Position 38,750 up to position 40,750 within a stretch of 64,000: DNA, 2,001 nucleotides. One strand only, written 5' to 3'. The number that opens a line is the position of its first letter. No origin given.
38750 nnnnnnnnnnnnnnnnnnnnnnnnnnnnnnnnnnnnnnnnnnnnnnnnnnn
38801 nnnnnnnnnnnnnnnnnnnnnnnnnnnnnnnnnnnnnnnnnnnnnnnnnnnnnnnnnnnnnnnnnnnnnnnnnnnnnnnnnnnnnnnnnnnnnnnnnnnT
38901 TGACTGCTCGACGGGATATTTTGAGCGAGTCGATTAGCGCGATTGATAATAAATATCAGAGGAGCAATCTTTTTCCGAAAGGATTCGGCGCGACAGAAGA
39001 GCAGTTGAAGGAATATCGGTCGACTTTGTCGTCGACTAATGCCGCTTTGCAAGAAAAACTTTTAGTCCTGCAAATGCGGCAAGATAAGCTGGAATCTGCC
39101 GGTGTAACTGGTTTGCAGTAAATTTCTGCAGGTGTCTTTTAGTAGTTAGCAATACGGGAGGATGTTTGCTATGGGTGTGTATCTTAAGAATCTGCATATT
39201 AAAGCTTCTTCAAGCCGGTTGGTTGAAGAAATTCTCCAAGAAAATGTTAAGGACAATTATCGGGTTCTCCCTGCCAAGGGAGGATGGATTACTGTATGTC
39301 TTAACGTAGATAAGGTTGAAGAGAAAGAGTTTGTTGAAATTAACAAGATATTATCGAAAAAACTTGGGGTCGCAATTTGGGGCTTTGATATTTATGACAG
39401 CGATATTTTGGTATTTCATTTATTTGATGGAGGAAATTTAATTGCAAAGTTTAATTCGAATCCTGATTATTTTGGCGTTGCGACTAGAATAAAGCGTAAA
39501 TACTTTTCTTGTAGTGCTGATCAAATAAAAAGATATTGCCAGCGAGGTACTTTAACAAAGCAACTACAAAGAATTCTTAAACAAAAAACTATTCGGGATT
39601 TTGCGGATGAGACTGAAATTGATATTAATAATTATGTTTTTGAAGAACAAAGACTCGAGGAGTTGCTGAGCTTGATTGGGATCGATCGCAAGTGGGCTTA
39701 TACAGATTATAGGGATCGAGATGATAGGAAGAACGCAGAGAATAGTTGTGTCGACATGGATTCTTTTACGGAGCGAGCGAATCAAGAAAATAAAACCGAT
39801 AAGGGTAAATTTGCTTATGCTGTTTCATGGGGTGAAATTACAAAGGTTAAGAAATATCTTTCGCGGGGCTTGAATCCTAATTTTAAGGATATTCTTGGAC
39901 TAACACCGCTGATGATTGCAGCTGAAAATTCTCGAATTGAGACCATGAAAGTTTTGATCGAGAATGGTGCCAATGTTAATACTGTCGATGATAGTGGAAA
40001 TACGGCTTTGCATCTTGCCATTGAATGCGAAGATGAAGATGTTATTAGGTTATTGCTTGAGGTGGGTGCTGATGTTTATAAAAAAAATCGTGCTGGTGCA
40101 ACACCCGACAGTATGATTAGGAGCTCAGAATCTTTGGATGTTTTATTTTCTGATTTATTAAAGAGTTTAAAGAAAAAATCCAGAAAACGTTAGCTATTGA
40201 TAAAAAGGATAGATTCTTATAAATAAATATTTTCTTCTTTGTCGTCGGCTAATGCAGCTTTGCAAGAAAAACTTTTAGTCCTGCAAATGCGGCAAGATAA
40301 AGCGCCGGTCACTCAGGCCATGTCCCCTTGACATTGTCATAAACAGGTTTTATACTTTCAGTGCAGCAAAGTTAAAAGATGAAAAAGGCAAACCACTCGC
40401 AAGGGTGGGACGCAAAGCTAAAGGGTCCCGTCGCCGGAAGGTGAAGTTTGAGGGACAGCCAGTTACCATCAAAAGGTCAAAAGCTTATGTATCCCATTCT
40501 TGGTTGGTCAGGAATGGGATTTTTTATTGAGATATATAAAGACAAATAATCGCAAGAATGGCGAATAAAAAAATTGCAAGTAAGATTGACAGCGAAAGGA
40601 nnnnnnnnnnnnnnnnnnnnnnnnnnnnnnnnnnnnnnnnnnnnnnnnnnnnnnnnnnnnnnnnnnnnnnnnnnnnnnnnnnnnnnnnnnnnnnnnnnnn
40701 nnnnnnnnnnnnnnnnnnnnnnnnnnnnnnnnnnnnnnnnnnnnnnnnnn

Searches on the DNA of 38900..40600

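Call 74: search_rna_families(source=window, start=38900, end=40600, threshold=evalue, max_evalue=1)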
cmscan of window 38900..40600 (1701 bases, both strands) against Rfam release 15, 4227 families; matches with E-value up to 1: 1.
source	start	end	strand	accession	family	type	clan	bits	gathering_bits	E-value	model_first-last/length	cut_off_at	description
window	40378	40471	+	RF03167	c-di-GMP-I-GGC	Cis-reg; riboswitch;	CL00126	61.2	59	1.4e-13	1-80/80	no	c-di-GMP-I-GGC riboswitch aptamer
